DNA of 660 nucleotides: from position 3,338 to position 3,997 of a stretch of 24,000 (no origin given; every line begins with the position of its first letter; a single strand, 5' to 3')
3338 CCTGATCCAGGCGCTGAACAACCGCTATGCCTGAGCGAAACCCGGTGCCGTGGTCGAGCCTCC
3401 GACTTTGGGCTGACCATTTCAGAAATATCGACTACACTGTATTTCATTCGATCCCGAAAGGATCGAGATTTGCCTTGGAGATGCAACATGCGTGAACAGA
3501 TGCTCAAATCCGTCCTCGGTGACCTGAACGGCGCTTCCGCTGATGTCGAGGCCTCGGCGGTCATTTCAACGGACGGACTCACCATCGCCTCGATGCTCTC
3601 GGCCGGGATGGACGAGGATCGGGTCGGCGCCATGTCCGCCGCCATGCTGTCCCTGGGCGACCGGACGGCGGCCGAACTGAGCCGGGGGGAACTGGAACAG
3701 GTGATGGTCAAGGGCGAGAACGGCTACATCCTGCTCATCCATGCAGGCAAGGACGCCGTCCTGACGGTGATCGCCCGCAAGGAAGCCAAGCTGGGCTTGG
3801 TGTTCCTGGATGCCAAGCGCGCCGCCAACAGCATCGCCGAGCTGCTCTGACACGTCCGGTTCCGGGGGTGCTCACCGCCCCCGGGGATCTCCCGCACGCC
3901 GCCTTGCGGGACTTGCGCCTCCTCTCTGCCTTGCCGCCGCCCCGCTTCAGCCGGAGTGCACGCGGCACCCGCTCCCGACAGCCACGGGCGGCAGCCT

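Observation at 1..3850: Kinase-less small-GTPase / double-Roadblock module flanked by TPR-like and receiver-like proteins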

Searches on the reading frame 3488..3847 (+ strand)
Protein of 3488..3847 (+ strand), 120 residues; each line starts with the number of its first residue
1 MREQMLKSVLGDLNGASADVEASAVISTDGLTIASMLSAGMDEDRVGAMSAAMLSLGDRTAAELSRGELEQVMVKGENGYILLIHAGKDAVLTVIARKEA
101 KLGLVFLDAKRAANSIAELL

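Call 4: search_protein_families(library=pfam, proteins=[window:3488-3847:+], max_evalue=1)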
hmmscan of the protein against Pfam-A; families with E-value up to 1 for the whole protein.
window:3488-3847:+ (120 aa): 1 family
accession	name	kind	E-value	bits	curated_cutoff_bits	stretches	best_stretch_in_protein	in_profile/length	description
PF03259.23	Robl_LC7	-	9e-17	61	23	1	17-96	12-91/91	Roadblock/LC7 domain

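Call 5: search_protein_families(library=ncbifam, proteins=[window:3488-3847:+], max_evalue=1)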
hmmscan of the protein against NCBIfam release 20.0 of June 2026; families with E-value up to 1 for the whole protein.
window:3488-3847:+ (120 aa): 1 family
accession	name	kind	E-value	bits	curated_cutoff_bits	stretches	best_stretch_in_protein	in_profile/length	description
NF052242.1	GTPaseActivMglBThm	equivalog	0.0019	18.3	200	1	62-119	75-132/161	GTPase-activating protein MglB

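Call 38: search_solved_structures(query=window:3488-3847:+, max_evalue=0.01, show_alignments=1)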
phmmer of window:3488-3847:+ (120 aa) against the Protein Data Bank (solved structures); distinct sequences matched with E-value up to 0.01: 5.
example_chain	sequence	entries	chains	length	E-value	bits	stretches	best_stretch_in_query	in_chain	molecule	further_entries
7f8m_A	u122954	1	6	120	2.8e-24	88.7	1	19-120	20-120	Robl_LC7 domain-containing protein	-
9jue_D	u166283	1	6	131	5.5e-18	68.5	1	8-120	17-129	Roadblock/LC7 domain protein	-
3leq_A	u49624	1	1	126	1.7e-09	41.3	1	8-116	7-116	uncharacterized protein cvnB5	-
7yh1_D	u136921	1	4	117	2.5e-08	37.6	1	19-112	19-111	Roadblock/LC7 domain protein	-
9hef_A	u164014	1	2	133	4.5e-05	27.1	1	23-105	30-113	Serine protease inhibitor Rv3364c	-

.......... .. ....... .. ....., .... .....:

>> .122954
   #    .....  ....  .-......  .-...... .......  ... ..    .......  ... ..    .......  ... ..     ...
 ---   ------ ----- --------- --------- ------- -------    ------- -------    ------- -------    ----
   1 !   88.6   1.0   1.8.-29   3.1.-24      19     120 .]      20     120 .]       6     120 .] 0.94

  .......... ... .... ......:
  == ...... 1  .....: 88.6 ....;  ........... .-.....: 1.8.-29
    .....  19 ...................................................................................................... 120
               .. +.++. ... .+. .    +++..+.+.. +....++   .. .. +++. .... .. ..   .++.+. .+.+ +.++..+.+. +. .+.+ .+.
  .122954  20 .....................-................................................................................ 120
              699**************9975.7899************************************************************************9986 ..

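Call 84: search_protein_families(library=padloc, proteins=[window:3488-3847:+], max_evalue=0.01)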
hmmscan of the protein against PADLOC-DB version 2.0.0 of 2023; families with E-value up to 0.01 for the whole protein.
window:3488-3847:+ (120 aa): 0 families
